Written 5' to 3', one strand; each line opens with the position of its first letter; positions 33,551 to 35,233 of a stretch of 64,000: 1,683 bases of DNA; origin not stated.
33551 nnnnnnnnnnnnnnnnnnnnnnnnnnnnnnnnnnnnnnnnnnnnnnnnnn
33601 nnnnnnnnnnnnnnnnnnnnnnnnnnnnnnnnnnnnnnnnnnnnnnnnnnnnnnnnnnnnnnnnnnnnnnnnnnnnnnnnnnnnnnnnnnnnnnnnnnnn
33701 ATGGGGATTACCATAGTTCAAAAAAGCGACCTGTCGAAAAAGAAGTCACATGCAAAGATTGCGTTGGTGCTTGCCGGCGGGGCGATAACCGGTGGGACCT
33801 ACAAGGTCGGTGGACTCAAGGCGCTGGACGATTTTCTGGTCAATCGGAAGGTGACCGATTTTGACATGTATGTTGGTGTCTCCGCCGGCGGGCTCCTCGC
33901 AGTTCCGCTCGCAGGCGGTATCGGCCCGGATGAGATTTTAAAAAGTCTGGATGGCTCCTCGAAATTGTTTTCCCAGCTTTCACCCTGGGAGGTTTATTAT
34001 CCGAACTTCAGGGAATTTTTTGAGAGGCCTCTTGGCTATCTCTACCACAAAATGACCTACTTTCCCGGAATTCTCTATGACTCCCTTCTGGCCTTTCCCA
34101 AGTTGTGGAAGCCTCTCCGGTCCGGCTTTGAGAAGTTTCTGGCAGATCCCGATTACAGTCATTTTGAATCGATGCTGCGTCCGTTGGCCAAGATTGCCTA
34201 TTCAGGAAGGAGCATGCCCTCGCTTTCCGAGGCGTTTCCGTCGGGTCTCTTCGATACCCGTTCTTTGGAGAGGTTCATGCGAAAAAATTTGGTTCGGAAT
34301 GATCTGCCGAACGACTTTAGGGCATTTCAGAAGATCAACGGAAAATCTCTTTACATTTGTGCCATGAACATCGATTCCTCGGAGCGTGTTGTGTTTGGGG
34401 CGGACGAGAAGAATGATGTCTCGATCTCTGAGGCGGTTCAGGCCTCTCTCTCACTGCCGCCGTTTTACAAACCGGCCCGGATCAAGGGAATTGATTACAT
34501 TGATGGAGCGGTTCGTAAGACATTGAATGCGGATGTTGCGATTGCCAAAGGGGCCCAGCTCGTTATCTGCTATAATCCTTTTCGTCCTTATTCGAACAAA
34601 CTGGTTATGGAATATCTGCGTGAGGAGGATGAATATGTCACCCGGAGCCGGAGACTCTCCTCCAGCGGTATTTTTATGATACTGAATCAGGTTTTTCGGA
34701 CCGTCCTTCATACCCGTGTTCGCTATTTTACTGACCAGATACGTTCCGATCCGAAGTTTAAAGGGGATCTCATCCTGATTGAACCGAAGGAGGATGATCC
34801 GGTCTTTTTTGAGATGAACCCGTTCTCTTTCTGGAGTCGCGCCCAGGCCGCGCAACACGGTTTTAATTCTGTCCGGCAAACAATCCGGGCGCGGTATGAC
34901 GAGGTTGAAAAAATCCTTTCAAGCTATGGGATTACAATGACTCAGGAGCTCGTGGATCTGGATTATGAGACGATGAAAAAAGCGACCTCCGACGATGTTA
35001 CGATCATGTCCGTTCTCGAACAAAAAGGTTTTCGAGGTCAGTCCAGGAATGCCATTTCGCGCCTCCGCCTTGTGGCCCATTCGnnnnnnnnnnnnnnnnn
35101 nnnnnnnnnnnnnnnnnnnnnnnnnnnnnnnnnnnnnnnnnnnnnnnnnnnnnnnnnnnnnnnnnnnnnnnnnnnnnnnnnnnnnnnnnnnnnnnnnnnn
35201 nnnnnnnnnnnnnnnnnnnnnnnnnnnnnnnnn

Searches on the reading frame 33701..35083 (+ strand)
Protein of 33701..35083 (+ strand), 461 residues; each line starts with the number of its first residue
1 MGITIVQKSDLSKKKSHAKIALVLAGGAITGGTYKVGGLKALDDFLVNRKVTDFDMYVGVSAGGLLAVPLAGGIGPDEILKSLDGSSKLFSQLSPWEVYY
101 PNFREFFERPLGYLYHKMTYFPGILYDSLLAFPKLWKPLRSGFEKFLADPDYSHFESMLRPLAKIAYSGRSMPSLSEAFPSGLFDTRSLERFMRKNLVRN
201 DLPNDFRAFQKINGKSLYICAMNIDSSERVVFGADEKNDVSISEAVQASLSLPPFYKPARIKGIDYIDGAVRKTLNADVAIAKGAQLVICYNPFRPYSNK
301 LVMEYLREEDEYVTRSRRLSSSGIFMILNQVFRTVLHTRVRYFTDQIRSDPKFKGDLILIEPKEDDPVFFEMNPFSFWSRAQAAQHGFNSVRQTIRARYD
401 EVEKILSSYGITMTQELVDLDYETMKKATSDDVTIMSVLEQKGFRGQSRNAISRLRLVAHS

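Call 91: search_protein_families(library=ncbifam, proteins=[window:33701-35083:+], max_evalue=0.00001)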
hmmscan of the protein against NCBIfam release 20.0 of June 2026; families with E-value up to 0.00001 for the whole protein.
window:33701-35083:+ (461 aa): 1 family
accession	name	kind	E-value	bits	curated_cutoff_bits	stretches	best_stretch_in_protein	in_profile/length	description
NF043045.1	T4SS_VpdC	equivalog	5.3e-06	24.8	1000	0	214-279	440-505/880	Dot/Icm T4SS effector VpdC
